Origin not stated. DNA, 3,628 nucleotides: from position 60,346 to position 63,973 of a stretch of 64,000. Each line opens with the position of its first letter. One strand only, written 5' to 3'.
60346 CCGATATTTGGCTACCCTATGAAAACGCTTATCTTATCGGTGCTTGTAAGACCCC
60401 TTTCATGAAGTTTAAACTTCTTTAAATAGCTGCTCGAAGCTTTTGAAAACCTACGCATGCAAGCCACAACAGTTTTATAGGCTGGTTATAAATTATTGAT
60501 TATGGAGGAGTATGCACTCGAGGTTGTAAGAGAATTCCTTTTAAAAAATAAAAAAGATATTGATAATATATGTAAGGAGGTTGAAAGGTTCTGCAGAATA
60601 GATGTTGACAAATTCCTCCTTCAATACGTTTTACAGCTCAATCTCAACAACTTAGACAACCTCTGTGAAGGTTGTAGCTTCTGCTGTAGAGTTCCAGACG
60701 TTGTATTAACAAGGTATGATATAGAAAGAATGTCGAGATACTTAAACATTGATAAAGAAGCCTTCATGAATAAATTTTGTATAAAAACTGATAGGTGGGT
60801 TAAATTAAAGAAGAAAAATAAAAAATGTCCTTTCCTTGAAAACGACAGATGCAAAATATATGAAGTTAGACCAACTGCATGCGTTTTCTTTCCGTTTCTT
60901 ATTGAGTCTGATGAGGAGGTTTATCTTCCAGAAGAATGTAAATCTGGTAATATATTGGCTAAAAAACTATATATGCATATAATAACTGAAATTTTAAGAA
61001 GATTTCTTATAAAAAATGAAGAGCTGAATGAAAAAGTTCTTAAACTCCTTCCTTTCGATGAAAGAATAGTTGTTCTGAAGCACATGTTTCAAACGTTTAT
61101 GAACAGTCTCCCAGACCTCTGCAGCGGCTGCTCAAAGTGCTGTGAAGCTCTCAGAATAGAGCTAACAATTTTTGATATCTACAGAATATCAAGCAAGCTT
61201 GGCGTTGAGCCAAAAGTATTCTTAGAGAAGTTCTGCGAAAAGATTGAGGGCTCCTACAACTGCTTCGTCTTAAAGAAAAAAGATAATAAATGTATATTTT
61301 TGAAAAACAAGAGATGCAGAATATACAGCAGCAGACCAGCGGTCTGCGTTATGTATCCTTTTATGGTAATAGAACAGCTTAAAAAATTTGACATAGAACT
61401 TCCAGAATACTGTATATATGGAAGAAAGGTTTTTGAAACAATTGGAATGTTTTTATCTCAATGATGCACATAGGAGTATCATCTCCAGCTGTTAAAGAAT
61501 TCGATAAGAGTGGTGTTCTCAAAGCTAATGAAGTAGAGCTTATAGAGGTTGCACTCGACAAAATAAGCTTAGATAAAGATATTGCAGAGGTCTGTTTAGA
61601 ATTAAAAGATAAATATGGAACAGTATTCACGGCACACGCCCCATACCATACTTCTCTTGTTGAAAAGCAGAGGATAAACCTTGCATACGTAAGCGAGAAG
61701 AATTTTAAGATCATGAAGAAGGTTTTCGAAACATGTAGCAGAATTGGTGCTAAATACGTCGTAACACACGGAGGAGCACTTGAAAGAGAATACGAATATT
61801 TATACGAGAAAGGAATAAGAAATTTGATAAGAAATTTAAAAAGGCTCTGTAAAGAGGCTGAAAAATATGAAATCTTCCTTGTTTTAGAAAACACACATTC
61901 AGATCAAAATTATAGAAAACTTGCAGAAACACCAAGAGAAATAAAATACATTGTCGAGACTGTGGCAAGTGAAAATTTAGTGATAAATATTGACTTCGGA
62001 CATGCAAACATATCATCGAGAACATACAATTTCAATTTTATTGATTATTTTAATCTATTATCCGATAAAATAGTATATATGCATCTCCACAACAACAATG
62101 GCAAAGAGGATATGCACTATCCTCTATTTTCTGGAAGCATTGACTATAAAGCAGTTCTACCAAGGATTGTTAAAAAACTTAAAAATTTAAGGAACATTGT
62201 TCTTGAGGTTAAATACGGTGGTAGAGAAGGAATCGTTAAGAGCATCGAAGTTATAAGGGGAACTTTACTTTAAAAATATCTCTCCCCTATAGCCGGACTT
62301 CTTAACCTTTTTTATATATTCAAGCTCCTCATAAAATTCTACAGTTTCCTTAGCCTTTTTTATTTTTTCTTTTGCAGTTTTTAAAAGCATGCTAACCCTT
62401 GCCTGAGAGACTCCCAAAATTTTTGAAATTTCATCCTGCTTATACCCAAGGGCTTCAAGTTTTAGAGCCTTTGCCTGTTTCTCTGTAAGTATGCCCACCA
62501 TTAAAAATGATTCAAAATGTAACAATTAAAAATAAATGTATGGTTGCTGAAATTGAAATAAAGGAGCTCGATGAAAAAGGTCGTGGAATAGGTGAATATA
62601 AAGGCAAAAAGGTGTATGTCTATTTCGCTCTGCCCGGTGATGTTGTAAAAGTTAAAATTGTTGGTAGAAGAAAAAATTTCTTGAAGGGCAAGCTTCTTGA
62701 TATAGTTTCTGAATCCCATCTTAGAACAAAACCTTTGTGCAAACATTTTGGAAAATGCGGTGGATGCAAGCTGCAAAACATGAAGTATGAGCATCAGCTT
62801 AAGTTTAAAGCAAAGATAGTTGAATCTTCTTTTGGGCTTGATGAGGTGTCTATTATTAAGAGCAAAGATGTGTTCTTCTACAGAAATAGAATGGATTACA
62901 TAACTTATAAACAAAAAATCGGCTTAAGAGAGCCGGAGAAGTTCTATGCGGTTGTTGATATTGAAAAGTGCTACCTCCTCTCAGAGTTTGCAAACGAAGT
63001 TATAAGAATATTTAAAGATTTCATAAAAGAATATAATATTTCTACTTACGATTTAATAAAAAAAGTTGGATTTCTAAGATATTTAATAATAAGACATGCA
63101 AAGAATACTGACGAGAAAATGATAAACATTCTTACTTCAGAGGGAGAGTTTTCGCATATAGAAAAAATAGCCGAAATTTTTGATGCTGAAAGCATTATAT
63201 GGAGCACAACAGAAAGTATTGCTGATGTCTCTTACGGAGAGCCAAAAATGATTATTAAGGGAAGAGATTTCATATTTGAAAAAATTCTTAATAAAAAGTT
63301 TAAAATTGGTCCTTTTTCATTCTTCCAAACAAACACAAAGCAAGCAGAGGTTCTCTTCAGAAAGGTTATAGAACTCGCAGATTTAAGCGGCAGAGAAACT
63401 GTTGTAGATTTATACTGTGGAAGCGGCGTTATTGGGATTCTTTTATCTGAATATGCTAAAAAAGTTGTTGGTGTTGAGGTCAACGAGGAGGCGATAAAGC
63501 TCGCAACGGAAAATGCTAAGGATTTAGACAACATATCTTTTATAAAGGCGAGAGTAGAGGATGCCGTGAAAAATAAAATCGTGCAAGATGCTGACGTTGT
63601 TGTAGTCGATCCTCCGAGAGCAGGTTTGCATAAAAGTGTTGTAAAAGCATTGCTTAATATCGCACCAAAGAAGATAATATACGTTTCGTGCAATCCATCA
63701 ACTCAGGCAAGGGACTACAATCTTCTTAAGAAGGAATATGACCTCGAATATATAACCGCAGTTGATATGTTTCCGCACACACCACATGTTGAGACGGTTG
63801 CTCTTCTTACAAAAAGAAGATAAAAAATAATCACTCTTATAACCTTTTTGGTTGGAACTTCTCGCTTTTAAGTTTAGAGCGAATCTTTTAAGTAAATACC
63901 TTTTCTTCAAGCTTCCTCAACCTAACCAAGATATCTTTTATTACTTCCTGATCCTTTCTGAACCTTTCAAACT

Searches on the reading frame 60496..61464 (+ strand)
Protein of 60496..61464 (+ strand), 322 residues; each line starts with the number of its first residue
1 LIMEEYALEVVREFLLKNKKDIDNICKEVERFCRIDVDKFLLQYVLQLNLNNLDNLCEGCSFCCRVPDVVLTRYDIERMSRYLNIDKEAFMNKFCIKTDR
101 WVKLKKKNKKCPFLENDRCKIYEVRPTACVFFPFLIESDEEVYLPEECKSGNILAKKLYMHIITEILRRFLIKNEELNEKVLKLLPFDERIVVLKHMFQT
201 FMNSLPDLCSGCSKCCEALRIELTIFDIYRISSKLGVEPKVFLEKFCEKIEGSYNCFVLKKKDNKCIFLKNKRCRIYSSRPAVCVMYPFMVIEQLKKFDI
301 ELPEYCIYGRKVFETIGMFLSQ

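Call 64: search_protein_families(library=pfam, proteins=[window:60496-61464:+], max_evalue=0.00001)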
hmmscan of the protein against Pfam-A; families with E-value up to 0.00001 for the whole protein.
window:60496-61464:+ (322 aa): 1 family
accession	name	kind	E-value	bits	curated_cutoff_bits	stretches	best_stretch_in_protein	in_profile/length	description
PF03692.20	CxxCxxCC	-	2.6e-26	92.6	23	2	209-306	2-84/85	Putative zinc- or iron-chelating domain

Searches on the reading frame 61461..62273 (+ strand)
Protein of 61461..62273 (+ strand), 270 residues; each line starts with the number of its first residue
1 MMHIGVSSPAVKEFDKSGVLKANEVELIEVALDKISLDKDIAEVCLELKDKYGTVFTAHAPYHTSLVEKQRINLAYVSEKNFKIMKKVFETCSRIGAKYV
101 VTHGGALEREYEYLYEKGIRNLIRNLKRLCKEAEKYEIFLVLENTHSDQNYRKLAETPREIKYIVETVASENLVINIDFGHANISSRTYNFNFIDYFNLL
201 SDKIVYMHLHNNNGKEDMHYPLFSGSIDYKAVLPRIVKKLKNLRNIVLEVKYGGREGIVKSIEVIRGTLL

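Call 64: search_protein_families(library=pfam, proteins=[window:61461-62273:+], max_evalue=0.00001)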
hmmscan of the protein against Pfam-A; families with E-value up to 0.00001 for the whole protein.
window:61461-62273:+ (270 aa): 1 family
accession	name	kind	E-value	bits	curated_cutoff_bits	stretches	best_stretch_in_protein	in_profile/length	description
PF01261.30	AP_endonuc_2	-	4.7e-29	102.3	31.1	1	33-266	21-247/249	Xylose isomerase-like TIM barrel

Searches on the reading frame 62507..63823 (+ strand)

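Call 64: search_protein_families(library=pfam, proteins=[window:62507-63823:+], max_evalue=0.00001)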
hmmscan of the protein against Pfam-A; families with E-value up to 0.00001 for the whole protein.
window:62507-63823:+ (438 aa): 8 families
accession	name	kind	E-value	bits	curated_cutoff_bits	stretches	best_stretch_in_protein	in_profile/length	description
PF05958.17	tRNA_U5-meth_tr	-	1.6e-22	80.5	23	1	243-436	158-356/357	tRNA (Uracil-5-)-methyltransferase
PF13847.12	Methyltransf_31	-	1.8e-11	44.4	27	1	296-398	4-113/145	Methyltransferase domain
PF05175.20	MTS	-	1.4e-10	41.6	23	1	296-387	32-127/170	Methyltransferase small domain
PF03602.21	Cons_hypoth95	-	2.2e-10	40.9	24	1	295-396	41-153/182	Conserved hypothetical protein 95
PF01938.26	TRAM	-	6.3e-08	32.8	21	1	14-64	8-61/61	TRAM domain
PF09445.16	Methyltransf_15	-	6.5e-08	32.8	22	1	297-374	2-84/165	RNA cap guanine-N2 methyltransferase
PF13649.12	Methyltransf_25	-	4.3e-07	31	27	1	299-354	1-59/97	Methyltransferase domain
PF06325.19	PrmA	-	4.2e-06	26.9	22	1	294-366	160-231/296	Ribosomal protein L11 methyltransferase (PrmA)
